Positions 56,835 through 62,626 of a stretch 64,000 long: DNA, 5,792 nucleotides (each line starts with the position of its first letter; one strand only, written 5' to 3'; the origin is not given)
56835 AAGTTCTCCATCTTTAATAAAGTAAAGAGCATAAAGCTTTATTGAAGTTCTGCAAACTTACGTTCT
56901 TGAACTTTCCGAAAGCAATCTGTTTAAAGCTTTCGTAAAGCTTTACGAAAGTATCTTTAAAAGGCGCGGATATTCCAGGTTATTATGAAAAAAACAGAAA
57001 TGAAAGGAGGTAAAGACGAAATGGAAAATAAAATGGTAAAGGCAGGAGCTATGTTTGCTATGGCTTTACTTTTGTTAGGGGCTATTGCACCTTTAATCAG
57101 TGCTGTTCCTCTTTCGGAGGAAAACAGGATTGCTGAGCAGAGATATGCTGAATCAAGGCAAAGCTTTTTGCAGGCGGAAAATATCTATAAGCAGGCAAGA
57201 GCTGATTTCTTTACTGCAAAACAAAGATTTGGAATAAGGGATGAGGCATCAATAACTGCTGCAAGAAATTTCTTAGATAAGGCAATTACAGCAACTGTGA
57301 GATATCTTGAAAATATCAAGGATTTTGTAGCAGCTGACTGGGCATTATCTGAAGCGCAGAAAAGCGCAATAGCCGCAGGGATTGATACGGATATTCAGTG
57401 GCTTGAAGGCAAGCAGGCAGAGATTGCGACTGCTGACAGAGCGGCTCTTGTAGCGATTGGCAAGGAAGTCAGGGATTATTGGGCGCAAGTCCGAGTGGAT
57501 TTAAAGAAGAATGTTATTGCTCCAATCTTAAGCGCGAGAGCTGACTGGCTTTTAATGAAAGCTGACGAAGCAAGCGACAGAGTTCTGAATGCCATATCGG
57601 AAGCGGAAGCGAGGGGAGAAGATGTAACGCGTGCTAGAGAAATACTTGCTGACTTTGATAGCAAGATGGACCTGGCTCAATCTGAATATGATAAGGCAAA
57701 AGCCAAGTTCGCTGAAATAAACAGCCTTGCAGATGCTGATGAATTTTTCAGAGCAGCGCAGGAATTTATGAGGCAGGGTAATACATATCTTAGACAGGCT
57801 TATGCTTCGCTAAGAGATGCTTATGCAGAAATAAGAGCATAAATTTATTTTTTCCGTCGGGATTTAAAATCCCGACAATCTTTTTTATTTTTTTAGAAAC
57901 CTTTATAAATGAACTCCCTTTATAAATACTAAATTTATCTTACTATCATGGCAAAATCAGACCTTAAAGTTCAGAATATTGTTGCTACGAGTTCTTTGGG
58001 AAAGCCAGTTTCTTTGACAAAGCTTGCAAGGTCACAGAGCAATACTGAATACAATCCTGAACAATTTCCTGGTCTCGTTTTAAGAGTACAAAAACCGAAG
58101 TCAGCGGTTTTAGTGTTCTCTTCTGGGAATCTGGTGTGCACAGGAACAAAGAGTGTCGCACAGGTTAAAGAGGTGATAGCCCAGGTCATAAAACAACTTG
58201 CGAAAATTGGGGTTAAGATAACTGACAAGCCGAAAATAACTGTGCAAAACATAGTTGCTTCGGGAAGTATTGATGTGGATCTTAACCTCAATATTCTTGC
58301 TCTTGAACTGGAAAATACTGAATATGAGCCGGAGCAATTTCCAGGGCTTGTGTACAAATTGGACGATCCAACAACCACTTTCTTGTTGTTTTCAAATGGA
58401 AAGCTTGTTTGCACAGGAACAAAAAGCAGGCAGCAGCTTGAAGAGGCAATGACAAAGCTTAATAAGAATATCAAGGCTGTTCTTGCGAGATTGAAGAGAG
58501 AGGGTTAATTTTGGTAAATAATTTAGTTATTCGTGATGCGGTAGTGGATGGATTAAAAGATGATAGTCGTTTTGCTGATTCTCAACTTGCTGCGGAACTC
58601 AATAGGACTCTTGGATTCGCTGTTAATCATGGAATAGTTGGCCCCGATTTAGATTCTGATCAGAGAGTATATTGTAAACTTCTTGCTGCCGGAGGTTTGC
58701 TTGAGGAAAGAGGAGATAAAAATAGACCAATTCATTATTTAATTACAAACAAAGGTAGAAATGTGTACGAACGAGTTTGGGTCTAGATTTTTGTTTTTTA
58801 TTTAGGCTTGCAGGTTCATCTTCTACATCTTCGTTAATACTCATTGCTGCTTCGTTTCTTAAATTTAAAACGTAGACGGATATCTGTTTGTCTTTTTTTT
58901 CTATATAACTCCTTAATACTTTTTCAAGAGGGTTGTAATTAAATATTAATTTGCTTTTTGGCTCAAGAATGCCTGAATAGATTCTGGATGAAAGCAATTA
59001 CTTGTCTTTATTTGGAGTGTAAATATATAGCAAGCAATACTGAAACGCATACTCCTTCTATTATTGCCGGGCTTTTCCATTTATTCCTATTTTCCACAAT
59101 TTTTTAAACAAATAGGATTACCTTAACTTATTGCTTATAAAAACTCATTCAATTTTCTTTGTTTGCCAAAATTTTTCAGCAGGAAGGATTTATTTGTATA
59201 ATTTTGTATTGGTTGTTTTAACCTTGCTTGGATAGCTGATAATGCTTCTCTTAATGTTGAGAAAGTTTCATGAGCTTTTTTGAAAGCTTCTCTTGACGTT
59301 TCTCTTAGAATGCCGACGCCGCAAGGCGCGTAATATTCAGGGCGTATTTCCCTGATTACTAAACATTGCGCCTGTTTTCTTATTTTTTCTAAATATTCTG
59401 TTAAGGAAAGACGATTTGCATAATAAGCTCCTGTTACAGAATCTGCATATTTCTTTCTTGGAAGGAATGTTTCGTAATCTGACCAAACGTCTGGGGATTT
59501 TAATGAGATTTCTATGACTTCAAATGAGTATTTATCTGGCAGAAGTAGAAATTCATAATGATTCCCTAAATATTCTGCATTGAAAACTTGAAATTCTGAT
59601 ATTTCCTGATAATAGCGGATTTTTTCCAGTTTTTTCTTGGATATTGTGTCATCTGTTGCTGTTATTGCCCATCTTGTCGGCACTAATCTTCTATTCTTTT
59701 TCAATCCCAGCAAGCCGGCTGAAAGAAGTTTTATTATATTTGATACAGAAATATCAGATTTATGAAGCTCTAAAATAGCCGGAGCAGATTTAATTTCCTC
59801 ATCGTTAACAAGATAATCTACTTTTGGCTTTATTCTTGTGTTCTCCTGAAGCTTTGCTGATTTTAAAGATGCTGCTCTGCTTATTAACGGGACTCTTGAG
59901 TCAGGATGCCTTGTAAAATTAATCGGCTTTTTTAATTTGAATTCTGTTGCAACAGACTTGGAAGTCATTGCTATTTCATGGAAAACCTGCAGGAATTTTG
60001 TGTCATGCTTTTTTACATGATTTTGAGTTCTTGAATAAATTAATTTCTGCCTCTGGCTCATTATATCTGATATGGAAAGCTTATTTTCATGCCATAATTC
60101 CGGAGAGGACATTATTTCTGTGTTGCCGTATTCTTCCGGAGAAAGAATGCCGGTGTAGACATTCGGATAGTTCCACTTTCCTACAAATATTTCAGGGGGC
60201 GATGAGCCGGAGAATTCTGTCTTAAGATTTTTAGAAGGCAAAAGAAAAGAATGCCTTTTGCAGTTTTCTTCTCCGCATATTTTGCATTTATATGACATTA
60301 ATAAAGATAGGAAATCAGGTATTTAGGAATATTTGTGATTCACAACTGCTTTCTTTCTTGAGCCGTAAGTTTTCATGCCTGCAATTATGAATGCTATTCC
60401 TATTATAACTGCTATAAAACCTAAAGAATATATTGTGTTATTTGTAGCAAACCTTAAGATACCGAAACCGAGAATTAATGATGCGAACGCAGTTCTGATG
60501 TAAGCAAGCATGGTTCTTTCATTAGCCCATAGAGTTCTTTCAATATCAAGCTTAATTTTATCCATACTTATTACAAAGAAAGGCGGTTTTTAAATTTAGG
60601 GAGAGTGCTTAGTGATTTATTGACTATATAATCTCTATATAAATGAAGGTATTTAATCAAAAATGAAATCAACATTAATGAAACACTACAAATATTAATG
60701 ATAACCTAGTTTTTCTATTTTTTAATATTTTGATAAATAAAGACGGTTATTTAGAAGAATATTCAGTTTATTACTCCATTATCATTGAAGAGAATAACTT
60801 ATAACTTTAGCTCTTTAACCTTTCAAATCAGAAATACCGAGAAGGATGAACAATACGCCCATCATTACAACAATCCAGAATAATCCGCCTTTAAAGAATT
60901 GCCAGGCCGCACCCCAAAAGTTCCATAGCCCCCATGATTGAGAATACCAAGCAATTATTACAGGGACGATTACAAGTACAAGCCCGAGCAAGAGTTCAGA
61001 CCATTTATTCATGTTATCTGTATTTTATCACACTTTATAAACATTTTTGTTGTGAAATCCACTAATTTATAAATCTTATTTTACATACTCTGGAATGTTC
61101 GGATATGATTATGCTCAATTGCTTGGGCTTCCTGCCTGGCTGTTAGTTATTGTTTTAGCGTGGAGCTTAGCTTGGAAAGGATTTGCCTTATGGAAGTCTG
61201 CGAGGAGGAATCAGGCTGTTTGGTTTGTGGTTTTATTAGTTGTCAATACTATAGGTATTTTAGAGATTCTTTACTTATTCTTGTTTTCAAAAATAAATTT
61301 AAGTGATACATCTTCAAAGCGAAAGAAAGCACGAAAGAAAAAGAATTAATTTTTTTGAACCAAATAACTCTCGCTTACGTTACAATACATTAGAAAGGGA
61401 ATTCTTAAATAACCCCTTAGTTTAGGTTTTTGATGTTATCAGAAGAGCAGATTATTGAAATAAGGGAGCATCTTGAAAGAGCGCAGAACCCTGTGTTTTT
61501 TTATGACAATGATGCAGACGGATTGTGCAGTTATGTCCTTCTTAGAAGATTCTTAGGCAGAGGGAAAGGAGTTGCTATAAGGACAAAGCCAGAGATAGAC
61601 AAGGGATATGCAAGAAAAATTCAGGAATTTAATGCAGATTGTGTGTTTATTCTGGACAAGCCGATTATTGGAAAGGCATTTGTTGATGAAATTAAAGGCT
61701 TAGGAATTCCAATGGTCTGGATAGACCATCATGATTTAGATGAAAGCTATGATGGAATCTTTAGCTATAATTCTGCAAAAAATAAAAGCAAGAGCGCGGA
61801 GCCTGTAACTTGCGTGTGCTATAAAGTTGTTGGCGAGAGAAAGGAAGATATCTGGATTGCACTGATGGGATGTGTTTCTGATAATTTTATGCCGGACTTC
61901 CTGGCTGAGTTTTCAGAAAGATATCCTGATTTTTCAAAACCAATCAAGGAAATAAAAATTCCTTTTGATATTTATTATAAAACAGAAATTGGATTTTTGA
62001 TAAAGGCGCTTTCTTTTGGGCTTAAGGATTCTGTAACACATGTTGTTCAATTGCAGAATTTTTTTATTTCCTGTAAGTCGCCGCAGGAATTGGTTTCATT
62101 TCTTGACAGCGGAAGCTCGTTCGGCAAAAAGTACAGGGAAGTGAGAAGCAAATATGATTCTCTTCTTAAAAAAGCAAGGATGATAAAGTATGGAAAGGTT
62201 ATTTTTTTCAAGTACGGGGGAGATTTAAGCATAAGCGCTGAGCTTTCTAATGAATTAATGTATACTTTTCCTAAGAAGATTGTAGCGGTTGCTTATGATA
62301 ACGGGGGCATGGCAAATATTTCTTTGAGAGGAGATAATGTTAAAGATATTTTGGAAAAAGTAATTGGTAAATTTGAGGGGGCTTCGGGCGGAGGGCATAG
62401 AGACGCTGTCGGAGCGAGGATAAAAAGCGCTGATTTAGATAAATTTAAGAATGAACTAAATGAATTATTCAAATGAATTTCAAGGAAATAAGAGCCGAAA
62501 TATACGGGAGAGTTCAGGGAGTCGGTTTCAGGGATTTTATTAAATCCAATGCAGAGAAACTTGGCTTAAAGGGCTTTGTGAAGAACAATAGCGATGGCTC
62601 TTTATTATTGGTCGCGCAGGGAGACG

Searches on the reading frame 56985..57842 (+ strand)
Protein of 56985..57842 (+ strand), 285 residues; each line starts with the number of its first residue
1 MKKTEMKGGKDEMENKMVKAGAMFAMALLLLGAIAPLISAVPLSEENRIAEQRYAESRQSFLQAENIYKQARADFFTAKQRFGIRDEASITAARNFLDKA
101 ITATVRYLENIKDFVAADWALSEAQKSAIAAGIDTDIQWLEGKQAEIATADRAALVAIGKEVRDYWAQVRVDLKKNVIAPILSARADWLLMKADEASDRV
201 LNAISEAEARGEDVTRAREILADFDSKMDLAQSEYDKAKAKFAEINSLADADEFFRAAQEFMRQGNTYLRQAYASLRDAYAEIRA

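Call 14: search_protein_families(library=pfam, proteins=[window:56985-57842:+], max_evalue=0.001)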
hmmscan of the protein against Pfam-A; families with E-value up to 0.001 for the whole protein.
window:56985-57842:+ (285 aa): 0 families

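Call 98: search_protein_families(library=ncbifam, proteins=[window:56985-57842:+], max_evalue=1)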
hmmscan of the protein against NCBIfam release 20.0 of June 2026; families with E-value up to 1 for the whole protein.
window:56985-57842:+ (285 aa): 3 families
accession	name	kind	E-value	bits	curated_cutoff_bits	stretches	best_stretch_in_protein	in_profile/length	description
NF041035.1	Rad50_Halo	equivalog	0.014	13.7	1000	1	95-281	261-443/883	DNA double-strand break repair ATPase Rad50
TIGR00359.1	cello_pts_IIC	equivalog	0.2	10.6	434.45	1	17-84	16-80/424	PTS cellobiose transporter subunit IIC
TIGR00410.1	lacE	subfamily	0.2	10.6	236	1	17-84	16-80/424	PTS system, lactose/cellobiose family IIC component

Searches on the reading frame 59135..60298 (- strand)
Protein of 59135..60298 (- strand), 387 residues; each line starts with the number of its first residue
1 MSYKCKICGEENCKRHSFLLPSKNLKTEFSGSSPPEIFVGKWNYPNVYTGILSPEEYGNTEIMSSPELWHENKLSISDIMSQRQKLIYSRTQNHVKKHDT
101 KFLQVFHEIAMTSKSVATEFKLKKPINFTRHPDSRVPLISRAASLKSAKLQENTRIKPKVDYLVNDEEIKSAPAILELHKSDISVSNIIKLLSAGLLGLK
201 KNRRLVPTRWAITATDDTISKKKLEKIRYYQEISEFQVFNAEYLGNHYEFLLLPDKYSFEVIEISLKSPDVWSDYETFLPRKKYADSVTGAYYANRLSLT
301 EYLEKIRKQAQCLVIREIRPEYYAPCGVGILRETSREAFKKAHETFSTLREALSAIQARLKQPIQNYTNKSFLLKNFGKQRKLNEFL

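Call 14: search_protein_families(library=pfam, proteins=[window:59135-60298:-], max_evalue=0.001)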
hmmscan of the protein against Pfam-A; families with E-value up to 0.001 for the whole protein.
window:59135-60298:- (387 aa): 2 families
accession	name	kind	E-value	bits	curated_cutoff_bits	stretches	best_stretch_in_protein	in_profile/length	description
PF04894.17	Nre_N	-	3.8e-75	253.6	25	1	22-267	21-265/270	Archaeal Nre, N-terminal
PF04895.17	Nre_C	-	8.7e-32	109.7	27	1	279-386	4-110/110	Archaeal Nre, C-terminal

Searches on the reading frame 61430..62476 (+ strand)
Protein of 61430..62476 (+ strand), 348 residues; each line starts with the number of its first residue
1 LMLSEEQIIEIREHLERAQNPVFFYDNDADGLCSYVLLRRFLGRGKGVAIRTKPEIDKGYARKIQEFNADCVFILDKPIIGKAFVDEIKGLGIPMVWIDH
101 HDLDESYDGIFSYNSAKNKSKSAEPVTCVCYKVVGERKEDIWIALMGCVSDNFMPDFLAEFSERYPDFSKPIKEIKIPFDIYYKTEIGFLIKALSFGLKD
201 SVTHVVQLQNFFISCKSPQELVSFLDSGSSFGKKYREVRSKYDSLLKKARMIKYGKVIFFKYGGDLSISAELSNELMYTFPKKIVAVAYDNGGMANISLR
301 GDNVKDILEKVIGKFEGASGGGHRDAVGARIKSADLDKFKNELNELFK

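Call 14: search_protein_families(library=pfam, proteins=[window:61430-62476:+], max_evalue=0.001)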
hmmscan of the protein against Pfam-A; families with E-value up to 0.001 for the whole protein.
window:61430-62476:+ (348 aa): 2 families
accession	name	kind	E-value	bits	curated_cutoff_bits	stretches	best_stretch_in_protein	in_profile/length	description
PF02272.25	DHHA1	-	2.7e-11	44.3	25.9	1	261-348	10-101/102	DHHA1 domain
PF01368.27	DHH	-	1.8e-07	31.9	28.1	1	26-122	7-95/125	DHH family, N-terminal domain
